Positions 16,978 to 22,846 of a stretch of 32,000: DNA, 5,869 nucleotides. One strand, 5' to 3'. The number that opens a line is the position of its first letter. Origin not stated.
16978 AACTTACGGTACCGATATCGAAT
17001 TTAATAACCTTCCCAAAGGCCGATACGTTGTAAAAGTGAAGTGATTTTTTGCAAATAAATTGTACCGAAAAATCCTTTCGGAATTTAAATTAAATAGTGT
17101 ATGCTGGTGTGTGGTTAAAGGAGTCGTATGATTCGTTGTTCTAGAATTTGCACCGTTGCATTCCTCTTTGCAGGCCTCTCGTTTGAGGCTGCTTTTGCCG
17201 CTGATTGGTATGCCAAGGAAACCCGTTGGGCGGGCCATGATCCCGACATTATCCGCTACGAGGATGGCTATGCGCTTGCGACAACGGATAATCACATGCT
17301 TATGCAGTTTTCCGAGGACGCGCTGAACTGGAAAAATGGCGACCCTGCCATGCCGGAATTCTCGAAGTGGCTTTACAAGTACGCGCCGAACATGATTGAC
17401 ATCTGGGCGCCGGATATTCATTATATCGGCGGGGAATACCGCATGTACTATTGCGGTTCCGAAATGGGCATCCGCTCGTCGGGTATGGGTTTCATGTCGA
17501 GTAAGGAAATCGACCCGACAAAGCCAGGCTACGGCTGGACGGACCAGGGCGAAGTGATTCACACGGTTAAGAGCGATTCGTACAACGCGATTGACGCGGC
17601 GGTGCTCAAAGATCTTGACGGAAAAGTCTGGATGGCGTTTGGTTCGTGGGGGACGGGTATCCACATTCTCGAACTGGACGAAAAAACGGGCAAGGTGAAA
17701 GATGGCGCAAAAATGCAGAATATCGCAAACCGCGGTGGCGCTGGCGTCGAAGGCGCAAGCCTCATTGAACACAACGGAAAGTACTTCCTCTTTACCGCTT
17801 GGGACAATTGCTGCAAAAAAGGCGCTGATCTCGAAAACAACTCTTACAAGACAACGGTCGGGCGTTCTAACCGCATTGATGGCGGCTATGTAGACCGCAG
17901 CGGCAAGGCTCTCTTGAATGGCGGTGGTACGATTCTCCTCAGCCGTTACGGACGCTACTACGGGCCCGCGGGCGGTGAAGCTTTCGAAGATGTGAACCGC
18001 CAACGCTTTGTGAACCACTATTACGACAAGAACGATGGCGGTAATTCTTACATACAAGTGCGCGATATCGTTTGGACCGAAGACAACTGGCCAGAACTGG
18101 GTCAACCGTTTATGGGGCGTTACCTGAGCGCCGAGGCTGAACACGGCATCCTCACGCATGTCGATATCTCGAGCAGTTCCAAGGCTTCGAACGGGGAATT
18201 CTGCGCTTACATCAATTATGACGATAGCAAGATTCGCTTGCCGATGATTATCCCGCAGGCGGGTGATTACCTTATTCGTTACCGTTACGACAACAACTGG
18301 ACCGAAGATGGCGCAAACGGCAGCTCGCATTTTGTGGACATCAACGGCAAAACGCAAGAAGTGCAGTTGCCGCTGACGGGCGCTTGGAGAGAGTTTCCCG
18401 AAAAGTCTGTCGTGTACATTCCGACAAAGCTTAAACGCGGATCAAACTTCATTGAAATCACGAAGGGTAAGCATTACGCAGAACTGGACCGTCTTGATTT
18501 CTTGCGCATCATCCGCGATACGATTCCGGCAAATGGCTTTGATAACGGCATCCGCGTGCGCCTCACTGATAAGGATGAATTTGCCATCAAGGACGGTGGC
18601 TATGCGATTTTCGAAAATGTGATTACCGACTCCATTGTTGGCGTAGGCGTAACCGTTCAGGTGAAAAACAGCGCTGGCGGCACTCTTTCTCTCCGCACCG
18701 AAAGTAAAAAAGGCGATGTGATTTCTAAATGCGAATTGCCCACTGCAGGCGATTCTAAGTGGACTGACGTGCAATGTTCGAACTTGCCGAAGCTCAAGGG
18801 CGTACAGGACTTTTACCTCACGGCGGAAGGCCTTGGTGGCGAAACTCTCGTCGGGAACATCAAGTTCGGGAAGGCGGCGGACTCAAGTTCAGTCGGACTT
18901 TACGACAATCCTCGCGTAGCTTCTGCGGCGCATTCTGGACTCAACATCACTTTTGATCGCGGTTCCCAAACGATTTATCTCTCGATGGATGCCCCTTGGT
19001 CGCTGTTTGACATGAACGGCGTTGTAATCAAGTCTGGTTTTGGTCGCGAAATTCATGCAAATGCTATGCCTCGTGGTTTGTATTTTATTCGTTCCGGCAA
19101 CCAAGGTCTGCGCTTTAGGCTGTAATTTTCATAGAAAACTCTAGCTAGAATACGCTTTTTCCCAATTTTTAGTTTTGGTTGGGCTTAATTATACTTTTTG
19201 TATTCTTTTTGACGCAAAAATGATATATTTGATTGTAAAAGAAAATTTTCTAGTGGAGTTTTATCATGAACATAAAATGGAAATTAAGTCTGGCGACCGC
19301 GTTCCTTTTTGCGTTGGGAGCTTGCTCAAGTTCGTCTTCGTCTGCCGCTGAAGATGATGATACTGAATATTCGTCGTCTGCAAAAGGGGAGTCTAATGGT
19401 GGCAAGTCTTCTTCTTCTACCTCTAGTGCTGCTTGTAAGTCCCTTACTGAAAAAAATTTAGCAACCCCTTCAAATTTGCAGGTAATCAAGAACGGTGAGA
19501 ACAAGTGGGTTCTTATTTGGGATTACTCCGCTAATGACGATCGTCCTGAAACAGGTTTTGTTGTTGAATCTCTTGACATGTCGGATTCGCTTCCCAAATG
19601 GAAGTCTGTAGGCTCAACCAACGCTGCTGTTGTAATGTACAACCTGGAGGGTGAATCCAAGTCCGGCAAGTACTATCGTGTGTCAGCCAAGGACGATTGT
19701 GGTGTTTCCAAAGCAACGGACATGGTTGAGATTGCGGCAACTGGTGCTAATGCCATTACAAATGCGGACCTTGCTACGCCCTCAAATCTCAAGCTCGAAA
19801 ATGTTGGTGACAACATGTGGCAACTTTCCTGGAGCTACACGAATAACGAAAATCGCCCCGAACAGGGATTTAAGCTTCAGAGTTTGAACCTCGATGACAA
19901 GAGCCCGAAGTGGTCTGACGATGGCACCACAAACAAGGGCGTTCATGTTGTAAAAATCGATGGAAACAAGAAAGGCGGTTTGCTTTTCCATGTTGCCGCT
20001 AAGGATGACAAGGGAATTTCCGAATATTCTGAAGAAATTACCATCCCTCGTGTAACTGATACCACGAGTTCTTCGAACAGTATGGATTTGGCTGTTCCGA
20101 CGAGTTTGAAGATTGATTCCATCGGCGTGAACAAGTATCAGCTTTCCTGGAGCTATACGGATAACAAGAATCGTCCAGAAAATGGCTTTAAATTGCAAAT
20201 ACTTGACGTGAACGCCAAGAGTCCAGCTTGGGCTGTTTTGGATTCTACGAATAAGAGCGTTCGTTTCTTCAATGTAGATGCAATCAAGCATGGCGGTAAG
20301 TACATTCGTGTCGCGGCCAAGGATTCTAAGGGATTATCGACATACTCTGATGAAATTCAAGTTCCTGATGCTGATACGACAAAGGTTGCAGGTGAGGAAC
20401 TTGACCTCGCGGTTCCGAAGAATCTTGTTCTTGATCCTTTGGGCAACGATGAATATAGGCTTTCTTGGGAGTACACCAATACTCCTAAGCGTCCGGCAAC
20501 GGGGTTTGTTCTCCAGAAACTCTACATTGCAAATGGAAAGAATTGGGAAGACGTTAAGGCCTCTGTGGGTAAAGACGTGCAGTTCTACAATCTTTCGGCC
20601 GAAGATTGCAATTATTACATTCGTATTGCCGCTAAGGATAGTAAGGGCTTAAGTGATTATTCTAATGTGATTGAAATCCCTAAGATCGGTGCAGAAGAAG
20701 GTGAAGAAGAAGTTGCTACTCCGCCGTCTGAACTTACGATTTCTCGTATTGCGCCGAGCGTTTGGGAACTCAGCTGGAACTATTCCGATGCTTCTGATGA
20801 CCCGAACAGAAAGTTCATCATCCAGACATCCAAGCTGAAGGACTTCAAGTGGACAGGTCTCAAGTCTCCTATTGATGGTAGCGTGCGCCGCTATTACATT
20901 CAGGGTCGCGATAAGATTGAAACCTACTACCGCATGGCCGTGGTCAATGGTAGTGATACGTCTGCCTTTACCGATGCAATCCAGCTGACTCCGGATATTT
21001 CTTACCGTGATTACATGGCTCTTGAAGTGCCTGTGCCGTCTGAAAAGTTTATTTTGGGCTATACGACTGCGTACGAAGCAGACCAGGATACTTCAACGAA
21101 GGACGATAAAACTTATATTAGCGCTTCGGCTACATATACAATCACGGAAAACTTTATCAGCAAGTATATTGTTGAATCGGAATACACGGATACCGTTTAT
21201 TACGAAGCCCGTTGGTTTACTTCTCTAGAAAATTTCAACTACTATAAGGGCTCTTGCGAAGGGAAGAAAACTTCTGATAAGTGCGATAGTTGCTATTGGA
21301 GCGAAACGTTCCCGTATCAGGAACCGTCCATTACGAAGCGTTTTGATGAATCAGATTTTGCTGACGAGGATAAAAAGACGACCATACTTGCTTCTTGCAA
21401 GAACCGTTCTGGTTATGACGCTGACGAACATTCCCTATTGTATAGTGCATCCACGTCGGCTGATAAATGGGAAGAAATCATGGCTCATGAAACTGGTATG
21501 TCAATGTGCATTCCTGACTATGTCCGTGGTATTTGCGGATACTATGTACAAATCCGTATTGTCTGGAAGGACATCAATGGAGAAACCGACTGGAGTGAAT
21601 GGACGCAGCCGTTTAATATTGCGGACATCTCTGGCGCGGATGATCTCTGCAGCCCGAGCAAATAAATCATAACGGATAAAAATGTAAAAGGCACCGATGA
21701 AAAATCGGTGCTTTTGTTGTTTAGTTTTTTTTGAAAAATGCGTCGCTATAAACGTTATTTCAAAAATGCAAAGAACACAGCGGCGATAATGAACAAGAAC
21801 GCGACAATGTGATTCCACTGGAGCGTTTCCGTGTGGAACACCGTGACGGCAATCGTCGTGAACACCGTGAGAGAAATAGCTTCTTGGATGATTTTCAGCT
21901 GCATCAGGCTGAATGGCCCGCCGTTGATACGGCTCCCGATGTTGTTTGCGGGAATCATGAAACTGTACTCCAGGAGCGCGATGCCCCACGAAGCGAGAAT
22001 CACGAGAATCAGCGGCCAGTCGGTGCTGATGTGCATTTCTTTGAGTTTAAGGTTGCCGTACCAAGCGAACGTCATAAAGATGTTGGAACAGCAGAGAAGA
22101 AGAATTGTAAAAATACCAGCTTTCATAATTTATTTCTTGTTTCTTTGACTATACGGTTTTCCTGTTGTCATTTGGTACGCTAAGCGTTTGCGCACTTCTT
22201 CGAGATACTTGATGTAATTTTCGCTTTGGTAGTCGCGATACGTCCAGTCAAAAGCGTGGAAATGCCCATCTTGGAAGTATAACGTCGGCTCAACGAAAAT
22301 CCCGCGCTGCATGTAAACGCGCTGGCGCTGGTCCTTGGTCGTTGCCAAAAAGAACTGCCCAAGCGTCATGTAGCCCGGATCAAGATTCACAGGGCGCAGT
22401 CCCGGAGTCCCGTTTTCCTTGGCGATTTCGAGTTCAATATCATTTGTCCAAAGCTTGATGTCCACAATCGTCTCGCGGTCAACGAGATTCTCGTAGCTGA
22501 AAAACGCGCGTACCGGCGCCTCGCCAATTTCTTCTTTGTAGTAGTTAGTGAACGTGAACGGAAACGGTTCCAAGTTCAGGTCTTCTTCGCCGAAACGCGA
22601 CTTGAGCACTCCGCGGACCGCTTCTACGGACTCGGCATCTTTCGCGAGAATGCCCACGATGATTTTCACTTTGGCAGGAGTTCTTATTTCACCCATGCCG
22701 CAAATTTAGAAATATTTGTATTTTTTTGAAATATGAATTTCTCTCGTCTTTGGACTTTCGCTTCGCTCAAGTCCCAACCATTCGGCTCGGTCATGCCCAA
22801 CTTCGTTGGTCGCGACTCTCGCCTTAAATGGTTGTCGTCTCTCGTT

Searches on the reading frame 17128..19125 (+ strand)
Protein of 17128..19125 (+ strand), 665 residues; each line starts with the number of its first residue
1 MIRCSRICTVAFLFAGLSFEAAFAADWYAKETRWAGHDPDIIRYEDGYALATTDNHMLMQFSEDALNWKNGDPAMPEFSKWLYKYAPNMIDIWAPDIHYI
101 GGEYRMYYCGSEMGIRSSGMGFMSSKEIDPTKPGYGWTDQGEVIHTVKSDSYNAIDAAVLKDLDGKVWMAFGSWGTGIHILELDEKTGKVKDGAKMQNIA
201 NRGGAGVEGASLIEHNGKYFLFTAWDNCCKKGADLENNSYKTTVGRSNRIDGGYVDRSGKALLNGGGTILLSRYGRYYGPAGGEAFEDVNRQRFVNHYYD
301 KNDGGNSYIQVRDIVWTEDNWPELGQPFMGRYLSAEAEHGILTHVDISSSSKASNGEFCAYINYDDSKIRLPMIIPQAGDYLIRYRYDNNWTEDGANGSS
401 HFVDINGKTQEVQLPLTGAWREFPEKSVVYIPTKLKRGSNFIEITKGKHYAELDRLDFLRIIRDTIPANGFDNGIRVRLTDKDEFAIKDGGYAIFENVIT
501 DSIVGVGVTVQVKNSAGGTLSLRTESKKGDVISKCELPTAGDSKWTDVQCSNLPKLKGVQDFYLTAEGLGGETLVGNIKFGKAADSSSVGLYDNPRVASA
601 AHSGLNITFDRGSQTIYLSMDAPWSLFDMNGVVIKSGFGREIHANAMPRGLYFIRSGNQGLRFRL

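Call 13: search_protein_families(library=pfam, proteins=[window:17128-19125:+], max_evalue=0.001)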
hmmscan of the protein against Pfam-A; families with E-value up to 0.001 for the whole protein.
window:17128-19125:+ (665 aa): 2 families
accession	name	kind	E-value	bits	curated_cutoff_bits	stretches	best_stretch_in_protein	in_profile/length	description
PF04616.20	Glyco_hydro_43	-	7.1e-35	121.2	32.2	1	36-322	10-288/288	Glycosyl hydrolases family 43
PF03422.21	CBM_6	-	2.5e-06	28.2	28.9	1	486-570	27-112/125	Carbohydrate binding module (family 6)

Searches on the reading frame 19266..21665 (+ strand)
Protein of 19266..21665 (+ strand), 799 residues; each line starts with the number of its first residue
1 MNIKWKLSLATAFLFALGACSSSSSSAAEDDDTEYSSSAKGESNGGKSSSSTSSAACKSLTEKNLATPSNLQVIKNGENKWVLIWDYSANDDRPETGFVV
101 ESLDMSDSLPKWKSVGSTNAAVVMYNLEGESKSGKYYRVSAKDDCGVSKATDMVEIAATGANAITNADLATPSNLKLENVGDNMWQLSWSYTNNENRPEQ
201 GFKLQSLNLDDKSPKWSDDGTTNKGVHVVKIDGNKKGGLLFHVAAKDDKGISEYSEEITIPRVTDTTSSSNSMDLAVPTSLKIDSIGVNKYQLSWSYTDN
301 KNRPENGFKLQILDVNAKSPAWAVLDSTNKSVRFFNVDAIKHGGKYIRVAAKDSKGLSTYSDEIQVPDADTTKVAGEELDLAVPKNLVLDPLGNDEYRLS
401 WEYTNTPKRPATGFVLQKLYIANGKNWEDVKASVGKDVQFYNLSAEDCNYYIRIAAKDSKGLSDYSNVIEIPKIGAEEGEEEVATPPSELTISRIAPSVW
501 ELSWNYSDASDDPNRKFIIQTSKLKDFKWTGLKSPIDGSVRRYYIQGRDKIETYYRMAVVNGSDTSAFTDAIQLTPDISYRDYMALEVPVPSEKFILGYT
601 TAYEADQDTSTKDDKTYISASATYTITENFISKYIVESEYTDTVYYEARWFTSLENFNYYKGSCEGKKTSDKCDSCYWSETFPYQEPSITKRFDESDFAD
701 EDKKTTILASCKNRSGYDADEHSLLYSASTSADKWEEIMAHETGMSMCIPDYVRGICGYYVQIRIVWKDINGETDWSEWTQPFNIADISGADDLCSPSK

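Call 13: search_protein_families(library=pfam, proteins=[window:19266-21665:+], max_evalue=0.001)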
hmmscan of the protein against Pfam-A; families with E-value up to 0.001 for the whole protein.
window:19266-21665:+ (799 aa): 1 family
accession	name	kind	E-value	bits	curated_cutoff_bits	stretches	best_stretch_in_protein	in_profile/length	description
PF00041.27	fn3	-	9.5e-13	48.6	25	0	384-470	3-82/84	Fibronectin type III domain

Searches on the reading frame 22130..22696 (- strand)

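Call 13: search_protein_families(library=pfam, proteins=[window:22130-22696:-], max_evalue=0.001)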
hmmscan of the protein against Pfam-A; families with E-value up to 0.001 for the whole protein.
window:22130-22696:- (188 aa): 1 family
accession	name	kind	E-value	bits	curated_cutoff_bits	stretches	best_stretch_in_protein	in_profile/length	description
PF14385.11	DUF4416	-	8.7e-50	169.3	27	1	9-171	2-161/162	Domain of unknown function (DUF4416)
